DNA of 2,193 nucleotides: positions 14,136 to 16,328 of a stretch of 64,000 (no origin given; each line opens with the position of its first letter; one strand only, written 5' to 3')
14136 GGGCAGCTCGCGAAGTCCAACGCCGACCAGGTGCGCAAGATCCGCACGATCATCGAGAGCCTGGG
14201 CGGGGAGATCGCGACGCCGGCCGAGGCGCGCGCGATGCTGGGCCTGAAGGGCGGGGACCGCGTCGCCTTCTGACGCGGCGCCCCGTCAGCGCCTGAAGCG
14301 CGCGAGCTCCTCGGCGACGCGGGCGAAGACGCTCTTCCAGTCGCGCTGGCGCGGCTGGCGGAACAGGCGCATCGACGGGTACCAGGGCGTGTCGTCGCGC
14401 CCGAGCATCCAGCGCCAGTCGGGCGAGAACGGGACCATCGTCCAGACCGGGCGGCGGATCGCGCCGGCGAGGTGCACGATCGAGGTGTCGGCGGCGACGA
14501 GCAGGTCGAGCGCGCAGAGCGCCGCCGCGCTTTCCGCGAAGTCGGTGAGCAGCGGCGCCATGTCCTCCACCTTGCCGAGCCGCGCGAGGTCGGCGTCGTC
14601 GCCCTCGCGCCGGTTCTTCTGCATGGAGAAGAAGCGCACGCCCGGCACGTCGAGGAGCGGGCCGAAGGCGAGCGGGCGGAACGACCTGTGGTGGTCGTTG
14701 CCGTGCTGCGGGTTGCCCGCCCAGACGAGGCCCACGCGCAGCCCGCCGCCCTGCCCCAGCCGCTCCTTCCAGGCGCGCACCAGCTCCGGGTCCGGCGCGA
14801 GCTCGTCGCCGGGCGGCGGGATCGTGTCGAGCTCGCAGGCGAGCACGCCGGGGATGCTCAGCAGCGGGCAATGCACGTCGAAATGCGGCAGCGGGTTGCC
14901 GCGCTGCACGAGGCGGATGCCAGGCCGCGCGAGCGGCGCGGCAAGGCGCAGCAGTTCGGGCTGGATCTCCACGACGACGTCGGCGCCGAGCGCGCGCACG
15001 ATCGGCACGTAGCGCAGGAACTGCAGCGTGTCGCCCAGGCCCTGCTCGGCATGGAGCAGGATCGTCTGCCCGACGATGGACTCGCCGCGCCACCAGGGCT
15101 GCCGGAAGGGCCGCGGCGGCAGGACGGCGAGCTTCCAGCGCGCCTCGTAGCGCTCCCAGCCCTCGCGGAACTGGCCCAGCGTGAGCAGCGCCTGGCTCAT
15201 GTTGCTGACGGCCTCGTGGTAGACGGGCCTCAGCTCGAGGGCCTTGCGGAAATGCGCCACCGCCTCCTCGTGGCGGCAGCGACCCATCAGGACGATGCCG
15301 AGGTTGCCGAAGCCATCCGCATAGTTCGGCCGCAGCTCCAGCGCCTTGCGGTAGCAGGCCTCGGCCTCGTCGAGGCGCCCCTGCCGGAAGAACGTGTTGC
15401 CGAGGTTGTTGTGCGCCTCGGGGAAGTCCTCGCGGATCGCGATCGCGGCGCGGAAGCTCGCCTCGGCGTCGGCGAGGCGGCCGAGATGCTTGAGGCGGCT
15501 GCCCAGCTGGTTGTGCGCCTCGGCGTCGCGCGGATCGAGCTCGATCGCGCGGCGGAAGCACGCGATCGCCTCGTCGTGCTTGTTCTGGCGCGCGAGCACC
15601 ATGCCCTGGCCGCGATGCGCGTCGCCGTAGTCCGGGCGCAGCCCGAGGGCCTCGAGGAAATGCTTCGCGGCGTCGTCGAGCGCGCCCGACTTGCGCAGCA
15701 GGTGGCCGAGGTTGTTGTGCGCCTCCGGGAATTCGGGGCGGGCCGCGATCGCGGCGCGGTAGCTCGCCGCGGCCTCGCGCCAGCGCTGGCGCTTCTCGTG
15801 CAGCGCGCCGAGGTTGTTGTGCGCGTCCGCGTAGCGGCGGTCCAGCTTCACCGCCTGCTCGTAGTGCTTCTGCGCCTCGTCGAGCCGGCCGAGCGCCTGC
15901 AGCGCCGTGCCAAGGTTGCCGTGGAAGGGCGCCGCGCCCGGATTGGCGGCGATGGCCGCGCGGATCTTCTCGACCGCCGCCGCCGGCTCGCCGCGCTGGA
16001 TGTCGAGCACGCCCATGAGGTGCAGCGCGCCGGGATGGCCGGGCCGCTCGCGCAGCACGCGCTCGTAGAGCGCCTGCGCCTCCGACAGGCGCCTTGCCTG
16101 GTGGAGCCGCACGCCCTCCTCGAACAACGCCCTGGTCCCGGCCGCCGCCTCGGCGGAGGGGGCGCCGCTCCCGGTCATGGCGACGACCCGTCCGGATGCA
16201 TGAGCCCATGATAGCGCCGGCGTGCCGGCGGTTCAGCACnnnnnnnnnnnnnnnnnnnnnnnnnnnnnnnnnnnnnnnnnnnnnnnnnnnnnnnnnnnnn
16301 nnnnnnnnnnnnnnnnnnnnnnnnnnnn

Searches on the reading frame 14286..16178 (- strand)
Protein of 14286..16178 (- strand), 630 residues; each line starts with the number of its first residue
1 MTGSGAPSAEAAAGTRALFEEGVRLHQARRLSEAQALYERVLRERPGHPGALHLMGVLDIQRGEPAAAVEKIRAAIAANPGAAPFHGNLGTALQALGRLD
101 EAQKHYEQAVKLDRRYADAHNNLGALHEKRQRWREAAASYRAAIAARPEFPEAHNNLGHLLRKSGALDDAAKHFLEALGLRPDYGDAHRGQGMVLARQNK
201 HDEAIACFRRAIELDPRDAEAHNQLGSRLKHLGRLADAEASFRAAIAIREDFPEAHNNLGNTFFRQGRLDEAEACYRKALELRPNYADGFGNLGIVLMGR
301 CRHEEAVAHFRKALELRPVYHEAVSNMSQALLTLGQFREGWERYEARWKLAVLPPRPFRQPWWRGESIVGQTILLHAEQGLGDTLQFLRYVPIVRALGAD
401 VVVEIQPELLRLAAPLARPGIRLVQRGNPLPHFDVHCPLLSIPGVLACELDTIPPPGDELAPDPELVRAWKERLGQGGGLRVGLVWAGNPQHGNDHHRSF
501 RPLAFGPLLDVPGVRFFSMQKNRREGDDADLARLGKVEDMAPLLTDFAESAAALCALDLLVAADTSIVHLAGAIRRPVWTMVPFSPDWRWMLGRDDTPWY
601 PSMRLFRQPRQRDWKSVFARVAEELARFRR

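Call 49: search_protein_families(library=pfam, proteins=[window:14286-16178:-], max_evalue=0.00001)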
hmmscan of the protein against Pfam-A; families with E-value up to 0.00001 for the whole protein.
window:14286-16178:- (630 aa): 19 families
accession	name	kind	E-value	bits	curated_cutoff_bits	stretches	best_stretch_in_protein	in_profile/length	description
PF07719.23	TPR_2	-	5.9e-59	191.8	27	3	253-286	1-34/34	Tetratricopeptide repeat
PF00515.34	TPR_1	-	9.5e-59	193.4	27.8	4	253-286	1-34/34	Tetratricopeptide repeat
PF13414.12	TPR_11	-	3.5e-56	187.1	26.8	5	260-297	1-38/42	TPR repeat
PF13181.12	TPR_8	-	1.4e-43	143.8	25.7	1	254-286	2-34/34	Tetratricopeptide repeat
PF13431.12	TPR_17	-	5.9e-43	142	24.4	0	207-239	1-33/34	Tetratricopeptide repeat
PF13432.12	TPR_16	-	1.2e-39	134.8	32.7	5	191-248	3-60/65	Tetratricopeptide repeat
PF13424.12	TPR_12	-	1.3e-37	128.2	30.1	5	254-317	4-75/77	Tetratricopeptide repeat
PF14559.12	TPR_19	-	1.8e-32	111.9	25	2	233-285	5-57/68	Tetratricopeptide repeat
PF13176.12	TPR_7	-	6.3e-28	94.9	27.9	0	255-286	1-32/36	Tetratricopeptide repeat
PF13428.12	TPR_14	-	6.9e-26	88.5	23.5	0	187-226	3-42/44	Tetratricopeptide repeat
PF13374.12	TPR_10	-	2.5e-24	84.9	27.5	1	257-283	6-32/42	Tetratricopeptide repeat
PF13371.12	TPR_9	-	4.3e-12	46.3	35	0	195-255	5-65/73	Tetratricopeptide repeat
PF24575.1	TPR_Slam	-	2.8e-11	44.2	35.2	0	124-174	54-104/104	Surface lipoprotein assembly modifier, N-terminal TPR repeats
PF13174.12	TPR_6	-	3.4e-11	43.4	26.3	0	191-216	6-31/33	Tetratricopeptide repeat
PF07721.20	TPR_4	-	1.6e-10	41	27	0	85-108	3-26/26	Tetratricopeptide repeat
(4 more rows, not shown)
